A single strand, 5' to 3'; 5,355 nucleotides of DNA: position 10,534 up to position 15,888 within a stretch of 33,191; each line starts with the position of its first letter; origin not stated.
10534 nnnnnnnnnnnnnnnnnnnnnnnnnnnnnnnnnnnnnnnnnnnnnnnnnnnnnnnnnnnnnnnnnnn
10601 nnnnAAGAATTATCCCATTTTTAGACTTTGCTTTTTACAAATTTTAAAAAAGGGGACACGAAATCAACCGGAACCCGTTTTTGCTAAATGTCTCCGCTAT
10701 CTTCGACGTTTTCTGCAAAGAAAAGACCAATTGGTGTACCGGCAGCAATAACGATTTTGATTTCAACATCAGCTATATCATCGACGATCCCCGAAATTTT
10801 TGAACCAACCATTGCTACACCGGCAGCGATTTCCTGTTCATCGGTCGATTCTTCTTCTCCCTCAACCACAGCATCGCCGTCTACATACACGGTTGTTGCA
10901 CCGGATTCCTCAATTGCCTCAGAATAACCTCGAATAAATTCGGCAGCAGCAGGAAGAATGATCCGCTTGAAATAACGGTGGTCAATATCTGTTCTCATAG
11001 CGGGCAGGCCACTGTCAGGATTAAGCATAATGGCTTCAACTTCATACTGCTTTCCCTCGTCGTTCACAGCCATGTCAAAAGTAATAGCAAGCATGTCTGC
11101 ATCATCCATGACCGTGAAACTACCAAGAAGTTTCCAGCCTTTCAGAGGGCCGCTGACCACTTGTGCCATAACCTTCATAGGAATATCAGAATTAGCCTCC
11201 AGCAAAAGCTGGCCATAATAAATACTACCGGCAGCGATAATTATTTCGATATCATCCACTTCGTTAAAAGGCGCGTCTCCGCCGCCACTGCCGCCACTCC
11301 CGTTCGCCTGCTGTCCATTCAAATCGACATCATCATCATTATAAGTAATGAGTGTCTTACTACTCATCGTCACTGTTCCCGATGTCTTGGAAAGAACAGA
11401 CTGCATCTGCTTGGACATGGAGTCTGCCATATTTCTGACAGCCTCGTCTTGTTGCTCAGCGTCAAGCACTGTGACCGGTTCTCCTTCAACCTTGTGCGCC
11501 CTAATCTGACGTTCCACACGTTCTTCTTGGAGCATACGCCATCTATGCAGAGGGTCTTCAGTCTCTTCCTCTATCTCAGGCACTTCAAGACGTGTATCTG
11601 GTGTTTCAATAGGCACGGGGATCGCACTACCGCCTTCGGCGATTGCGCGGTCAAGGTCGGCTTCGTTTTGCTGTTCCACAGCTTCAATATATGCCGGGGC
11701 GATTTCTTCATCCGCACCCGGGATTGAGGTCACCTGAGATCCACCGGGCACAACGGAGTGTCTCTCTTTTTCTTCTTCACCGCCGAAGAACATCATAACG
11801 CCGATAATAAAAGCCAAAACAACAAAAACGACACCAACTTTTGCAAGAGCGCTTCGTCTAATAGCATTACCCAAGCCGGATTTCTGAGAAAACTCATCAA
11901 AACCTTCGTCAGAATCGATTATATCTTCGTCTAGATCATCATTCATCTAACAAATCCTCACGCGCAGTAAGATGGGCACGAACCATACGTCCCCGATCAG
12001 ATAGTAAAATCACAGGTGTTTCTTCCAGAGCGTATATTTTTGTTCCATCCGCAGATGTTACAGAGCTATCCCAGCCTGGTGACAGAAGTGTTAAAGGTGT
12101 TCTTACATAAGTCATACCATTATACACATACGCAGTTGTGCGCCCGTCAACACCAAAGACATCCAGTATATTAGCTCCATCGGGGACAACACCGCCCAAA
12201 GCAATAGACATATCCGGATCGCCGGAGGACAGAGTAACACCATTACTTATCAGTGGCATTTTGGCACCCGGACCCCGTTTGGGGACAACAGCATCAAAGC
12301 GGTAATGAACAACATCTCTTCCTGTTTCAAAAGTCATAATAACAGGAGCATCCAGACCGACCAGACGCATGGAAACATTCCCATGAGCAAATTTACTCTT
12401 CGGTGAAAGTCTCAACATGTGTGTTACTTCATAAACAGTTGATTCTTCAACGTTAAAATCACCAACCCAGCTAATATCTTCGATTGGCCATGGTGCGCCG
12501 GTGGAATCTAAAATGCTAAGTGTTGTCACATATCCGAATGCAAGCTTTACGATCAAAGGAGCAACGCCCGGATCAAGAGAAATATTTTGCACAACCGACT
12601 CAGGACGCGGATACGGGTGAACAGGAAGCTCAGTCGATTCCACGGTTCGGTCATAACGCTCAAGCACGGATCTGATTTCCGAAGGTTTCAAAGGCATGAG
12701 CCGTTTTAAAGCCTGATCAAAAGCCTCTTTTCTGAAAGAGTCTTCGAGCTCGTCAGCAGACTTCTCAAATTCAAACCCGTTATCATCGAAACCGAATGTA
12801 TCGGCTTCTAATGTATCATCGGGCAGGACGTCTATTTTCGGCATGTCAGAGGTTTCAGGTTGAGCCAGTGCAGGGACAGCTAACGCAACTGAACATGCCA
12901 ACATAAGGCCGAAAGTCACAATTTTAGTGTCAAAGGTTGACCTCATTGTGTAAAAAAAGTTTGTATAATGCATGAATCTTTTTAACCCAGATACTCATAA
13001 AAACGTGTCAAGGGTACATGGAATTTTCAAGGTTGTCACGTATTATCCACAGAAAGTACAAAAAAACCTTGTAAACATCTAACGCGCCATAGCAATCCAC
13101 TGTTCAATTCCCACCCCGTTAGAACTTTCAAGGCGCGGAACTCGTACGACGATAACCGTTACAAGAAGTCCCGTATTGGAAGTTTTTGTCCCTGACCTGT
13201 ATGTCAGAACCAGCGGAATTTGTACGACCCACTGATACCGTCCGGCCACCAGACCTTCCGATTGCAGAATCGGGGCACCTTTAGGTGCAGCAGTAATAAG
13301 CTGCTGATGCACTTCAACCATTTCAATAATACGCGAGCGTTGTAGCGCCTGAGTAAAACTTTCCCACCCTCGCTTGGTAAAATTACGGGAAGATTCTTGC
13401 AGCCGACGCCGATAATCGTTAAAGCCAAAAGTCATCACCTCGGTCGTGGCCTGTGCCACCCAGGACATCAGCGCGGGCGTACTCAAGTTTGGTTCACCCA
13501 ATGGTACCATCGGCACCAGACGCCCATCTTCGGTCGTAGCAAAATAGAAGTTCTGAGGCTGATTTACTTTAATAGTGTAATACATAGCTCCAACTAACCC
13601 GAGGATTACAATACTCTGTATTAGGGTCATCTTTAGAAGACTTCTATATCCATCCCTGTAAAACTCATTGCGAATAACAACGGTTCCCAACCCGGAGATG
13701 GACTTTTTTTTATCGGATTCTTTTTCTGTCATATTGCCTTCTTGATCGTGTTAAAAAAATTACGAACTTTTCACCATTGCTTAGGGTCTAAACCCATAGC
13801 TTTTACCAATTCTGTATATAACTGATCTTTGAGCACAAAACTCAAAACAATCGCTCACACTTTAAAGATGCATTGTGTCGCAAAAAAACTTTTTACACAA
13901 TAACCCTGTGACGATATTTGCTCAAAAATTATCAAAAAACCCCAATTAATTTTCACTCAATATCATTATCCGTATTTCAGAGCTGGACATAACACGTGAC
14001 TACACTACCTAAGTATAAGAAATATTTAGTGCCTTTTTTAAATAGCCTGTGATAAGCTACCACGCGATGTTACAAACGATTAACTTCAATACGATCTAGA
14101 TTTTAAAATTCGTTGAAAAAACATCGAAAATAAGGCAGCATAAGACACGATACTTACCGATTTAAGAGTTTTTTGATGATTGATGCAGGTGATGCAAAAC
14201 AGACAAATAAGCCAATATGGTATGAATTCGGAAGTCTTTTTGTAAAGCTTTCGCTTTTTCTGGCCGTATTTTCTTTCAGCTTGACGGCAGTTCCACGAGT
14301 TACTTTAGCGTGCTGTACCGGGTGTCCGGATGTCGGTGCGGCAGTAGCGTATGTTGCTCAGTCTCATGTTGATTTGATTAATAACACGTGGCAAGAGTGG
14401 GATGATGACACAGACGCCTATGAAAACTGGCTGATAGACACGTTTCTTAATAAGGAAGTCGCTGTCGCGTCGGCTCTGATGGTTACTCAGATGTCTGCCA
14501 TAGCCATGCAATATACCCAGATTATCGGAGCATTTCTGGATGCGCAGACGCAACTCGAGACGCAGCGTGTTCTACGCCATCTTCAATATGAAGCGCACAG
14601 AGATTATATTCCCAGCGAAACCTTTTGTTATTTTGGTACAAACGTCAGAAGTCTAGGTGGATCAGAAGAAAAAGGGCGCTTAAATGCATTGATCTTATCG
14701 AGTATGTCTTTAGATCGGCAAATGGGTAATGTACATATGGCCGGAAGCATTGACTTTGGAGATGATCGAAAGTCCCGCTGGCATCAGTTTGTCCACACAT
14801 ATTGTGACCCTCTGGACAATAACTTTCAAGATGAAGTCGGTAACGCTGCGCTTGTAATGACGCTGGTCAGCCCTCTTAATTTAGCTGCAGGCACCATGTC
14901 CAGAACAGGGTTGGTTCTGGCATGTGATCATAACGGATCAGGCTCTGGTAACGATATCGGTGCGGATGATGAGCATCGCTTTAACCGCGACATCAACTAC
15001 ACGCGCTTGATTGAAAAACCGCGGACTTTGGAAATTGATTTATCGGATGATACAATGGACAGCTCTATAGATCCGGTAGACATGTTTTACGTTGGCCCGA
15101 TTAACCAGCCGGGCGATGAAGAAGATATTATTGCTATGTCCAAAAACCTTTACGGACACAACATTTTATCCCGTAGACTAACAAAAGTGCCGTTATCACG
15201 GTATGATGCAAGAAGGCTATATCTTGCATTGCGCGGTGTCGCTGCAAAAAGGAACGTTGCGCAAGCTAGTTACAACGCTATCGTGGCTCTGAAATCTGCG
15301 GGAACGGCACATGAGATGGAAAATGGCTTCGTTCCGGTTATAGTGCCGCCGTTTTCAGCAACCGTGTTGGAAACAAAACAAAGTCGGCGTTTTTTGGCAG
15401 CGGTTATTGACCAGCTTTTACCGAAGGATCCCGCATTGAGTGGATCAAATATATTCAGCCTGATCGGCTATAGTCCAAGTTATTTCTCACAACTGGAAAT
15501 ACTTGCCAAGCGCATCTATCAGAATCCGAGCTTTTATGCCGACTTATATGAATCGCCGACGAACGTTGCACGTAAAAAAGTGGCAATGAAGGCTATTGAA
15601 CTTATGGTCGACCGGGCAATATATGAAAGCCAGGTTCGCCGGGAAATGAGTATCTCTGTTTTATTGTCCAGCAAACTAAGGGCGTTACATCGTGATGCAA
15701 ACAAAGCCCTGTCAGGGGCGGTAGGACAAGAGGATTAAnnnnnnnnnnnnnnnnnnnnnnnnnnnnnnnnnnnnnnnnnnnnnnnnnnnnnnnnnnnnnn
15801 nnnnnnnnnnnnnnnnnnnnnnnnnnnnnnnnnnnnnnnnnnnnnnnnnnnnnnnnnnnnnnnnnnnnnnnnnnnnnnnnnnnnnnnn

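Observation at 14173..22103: Tandem array of five divergent paralogues of an unrecognised secreted protein family at the junction of the two T4BSS core operons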

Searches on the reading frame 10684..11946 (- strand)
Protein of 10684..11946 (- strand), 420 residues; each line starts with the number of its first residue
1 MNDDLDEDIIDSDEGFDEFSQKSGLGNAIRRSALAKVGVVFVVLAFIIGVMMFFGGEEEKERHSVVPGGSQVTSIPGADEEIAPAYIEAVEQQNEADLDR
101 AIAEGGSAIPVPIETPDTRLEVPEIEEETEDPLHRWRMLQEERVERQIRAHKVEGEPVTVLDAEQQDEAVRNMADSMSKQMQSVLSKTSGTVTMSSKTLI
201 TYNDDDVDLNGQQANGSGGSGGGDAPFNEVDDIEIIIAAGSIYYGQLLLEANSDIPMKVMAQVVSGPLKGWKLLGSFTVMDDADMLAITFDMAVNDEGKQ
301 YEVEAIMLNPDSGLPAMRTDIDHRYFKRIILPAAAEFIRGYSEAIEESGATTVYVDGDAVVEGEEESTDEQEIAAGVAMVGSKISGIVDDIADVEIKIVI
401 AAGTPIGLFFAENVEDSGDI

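Call 6: search_protein_families(library=pfam, proteins=[window:10684-11946:-], max_evalue=0.01)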
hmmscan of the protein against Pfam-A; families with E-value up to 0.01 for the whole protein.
window:10684-11946:- (420 aa): 0 families

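Call 13: search_protein_families(library=ncbifam, proteins=[window:10684-11946:-], max_evalue=0.1)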
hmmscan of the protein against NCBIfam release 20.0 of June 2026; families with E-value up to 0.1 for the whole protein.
window:10684-11946:- (420 aa): 3 families
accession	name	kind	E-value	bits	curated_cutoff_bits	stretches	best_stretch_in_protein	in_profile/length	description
NF033900.0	T4SS_IcmE_DotG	equivalog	1.7e-41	142.3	750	2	145-414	732-1006/1008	type IVB secretion system protein DotG/IcmE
NF033884.1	conj_TraO_IncI1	equivalog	4.1e-17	62.5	225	1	42-378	7-331/381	conjugal transfer protein TraO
NF038218.1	IcmG_DotF_IVB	equivalog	0.0021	17.8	200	1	6-104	25-124/266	type IVB secretion system protein IcmG/DotF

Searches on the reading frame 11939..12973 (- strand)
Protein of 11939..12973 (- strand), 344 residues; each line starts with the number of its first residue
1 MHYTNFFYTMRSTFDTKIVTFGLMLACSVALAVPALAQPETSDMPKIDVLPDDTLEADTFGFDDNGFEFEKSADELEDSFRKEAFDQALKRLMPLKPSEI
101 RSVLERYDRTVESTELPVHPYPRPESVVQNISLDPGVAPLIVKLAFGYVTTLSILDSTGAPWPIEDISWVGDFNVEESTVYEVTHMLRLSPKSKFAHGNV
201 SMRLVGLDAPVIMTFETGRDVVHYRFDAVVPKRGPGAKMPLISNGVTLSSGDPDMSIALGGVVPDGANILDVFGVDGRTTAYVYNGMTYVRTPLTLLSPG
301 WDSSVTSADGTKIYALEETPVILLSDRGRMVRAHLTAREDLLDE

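Call 6: search_protein_families(library=pfam, proteins=[window:11939-12973:-], max_evalue=0.01)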
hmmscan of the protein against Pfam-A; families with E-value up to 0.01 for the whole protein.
window:11939-12973:- (344 aa): 1 family
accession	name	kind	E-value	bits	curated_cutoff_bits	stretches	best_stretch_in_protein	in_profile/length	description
PF12293.13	T4BSS_DotH_IcmK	-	3.3e-71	239.6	25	1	94-332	1-237/238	Putative outer membrane core complex of type IVb secretion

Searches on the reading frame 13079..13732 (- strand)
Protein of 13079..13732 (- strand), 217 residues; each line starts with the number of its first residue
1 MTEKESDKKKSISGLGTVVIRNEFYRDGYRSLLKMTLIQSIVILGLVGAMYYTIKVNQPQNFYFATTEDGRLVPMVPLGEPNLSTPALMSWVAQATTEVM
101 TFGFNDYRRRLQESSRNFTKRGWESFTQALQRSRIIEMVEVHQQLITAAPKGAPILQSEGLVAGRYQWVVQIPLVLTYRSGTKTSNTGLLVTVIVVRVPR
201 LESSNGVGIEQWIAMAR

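Call 6: search_protein_families(library=pfam, proteins=[window:13079-13732:-], max_evalue=0.01)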
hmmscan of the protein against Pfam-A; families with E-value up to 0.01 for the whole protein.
window:13079-13732:- (217 aa): 1 family
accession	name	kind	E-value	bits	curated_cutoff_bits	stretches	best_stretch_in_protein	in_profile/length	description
PF11393.14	T4BSS_DotI_IcmL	-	3.6e-63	212.7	27.7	1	37-215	1-179/180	Type-IV b secretion system, inner-membrane complex component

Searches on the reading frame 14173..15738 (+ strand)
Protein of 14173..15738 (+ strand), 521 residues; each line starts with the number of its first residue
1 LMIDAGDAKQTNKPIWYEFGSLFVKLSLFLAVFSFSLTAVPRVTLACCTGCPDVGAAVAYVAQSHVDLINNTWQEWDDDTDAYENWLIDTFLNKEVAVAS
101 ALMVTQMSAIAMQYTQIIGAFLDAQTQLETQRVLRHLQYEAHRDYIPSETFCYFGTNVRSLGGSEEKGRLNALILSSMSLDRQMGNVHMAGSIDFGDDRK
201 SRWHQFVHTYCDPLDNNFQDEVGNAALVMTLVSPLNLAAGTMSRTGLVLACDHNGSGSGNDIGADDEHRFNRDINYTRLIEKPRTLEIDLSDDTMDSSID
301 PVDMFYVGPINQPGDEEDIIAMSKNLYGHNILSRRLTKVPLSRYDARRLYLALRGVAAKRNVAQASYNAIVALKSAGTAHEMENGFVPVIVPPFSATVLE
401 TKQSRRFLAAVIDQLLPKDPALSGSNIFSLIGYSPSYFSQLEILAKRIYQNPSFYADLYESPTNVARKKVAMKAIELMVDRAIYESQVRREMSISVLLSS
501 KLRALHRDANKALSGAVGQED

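Call 4: search_protein_families(library=pfam, proteins=[window:14173-15738:+], max_evalue=1)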
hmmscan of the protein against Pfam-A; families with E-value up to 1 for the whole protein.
window:14173-15738:+ (521 aa): 0 families

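Call 5: search_protein_families(library=ncbifam, proteins=[window:14173-15738:+], max_evalue=1)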
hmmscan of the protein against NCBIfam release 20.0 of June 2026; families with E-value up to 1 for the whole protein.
window:14173-15738:+ (521 aa): 0 families

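Call 9: search_solved_structures(query=A1, max_evalue=10, show_alignments=3)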
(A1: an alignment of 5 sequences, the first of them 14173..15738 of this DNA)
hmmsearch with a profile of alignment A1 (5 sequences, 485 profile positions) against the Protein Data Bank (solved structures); distinct sequences matched with E-value up to 10: 0.

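Call 10: search_protein_families(library=phrogs, proteins=[window:14173-15738:+], max_evalue=1)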
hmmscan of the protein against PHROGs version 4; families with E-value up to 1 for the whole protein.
window:14173-15738:+ (521 aa): 1 family
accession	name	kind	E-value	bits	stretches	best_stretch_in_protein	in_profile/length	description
phrog_5844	-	unknown function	0.1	13.4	1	360-408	84-132/199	-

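Call 11: find_homologous_proteins(query=A1, max_evalue=0.001)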
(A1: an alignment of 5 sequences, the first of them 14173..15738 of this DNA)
Query A1 (5 sequences) (521 aa, profile of the alignment): 390 proteins with E <= 0.001 among 8000 candidates; the best 120 are listed.
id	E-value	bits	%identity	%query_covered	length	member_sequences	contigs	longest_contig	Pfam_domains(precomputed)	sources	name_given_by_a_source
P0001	4.0e-205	700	100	100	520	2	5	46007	-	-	-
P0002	7.5e-176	604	72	100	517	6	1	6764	-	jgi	-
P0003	4.2e-171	588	67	100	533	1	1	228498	-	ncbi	-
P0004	1.0e-169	584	67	100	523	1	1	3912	-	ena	-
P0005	2.8e-169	582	69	100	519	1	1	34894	-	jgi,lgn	jgi:hypothetical protein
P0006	1.8e-168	579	68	100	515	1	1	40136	-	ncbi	-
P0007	1.9e-168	579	73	100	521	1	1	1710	-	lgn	-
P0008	1.2e-161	557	38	93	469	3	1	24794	-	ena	-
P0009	7.6e-161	554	39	98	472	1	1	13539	-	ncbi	-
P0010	8.6e-159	548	60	100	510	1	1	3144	-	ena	-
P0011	7.4e-158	544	62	93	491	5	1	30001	-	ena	-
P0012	5.2e-156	538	54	96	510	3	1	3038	-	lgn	-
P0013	8.0e-156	538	55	91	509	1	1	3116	-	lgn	-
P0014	2.3e-155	536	55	91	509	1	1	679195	-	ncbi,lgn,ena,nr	ncbi:MAG: hypothetical protein COB36_07180 [Alphaproteobacteria bacterium]|nr:MAG: hypothetical prot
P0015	8.6e-155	534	53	96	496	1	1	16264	-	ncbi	-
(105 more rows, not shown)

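Call 65: predict_structure(alignment_id=A5)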
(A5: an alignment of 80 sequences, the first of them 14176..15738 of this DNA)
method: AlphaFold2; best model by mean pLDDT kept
length: 520 residues; sequences in the alignment: 80
mean_pLDDT: 74.5   pTM: 0.55
mean pLDDT of the five models: 74.5, 73.8, 69.8, 67.4, 63.4
residues with pLDDT >= 90: 36; 70-90: 313; 50-70: 135; < 50: 36
segments of 3 or more residues with pLDDT < 50: 1-12, 41-49, 384-391, 393-397
pLDDT, mean of each block of 10 residues (from residue 1): 41 55 81 75 47 74 91 93 91 87 85 84 84 77 63 72 86 87 65 76 88 78 57 64 76 79 83 70 84 71 58 81 78 71 85 86 91 81 47 48 74 69 68 85 78 66 66 75 79 78 82 63
secondary structure, 60 per line:
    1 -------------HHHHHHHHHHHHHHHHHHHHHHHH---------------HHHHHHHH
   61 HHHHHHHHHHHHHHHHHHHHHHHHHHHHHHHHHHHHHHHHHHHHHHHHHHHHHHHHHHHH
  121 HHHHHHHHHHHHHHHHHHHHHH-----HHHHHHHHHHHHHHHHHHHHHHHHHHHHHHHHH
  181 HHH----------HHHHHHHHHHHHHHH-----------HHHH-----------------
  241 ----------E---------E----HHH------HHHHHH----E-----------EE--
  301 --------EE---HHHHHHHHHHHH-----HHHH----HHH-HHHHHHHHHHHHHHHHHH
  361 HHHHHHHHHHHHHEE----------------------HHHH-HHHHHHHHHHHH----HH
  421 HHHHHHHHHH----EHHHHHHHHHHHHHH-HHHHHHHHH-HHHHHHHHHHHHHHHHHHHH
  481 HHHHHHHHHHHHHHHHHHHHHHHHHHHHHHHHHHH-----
elements in order: H14-37 H53-142 H148-183 H194-208 H220-223 H275-280 H314-325 H331-334 H343-373 H398-401 H403-414 H419-430 H436-449 H451-459 H461-515

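Call 69: fold_search(model_id=the predicted structure, library=pdb)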
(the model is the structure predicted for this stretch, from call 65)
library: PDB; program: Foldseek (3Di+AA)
matches with E <= 10: 30; with E <= 0.001: 0
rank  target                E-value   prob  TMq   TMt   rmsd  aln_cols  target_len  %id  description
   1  9ngy_AP1              1.9e-01  0.66  0.18  0.21  23.7       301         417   11  In situ cryo-EM structure of protochannel (DotA-IcmX) of the Legionella Dot/Icm T4SS machine (released 2025-09-17)
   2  8glv_Do               2.2e+00  0.07  0.12  0.05  55.5       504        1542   13  96-nm repeat unit of doublet microtubules from Chlamydomonas reinhardtii flagella (released 2023-05-31)
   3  9cpc_3U               3.5e+00  0.06  0.10  0.13  62.8       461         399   11  Atomic model of porcine brain ventricles cilia doublet microtubule (48-nm periodicity) (released 2024-10-23)
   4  9cpc_3T               3.7e+00  0.06  0.10  0.13  58.6       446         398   12  Atomic model of porcine brain ventricles cilia doublet microtubule (48-nm periodicity) (released 2024-10-23)
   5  8i7r_B6               4.3e+00  0.04  0.11  0.15  59.8       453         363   11  In situ structure of axonemal doublet microtubules in mouse sperm with 48-nm repeat (released 2023-10-11)
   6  8ptk_S                4.7e+00  0.03  0.13  0.10  56.9       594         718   11  Composite structure of Dynein-Dynactin-JIP3-LIS1 (released 2024-03-27)
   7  8snb_8R               4.7e+00  0.03  0.09  0.11  63.4       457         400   12  atomic model of sea urchin sperm doublet microtubule (48-nm periodicity) (released 2023-06-28)
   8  8iyj_A4               5.0e+00  0.04  0.10  0.13  64.4       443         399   11  Cryo-EM structure of the 48-nm repeat doublet microtubule from mouse sperm (released 2023-07-05)
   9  8to0_Ag               5.2e+00  0.03  0.10  0.13  64.8       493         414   11  48-nm repeating structure of doublets from mouse sperm flagella (released 2023-11-01)
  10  8snb_8J               5.5e+00  0.04  0.11  0.13  52.8       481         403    9  atomic model of sea urchin sperm doublet microtubule (48-nm periodicity) (released 2023-06-28)
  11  8i7r_B2               5.8e+00  0.04  0.11  0.13  58.7       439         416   12  In situ structure of axonemal doublet microtubules in mouse sperm with 48-nm repeat (released 2023-10-11)
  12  8iyj_T4               5.8e+00  0.03  0.11  0.13  64.5       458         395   10  Cryo-EM structure of the 48-nm repeat doublet microtubule from mouse sperm (released 2023-07-05)
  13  8otz_EX               6.4e+00  0.04  0.12  0.13  58.7       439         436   10  48-nm repeat of the native axonemal doublet microtubule from bovine sperm (released 2023-11-22)
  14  7qoi_FA               7.0e+00  0.07  0.11  0.08  28.4       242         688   13  Unique vertex of the phicrAss001 virion (released 2023-03-29)
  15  9cpb_6K               7.4e+00  0.02  0.09  0.12  54.5       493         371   11  Atomic model of bovine Fallopian tube cilia doublet microtubule (48-nm periodicity) (released 2024-10-30)
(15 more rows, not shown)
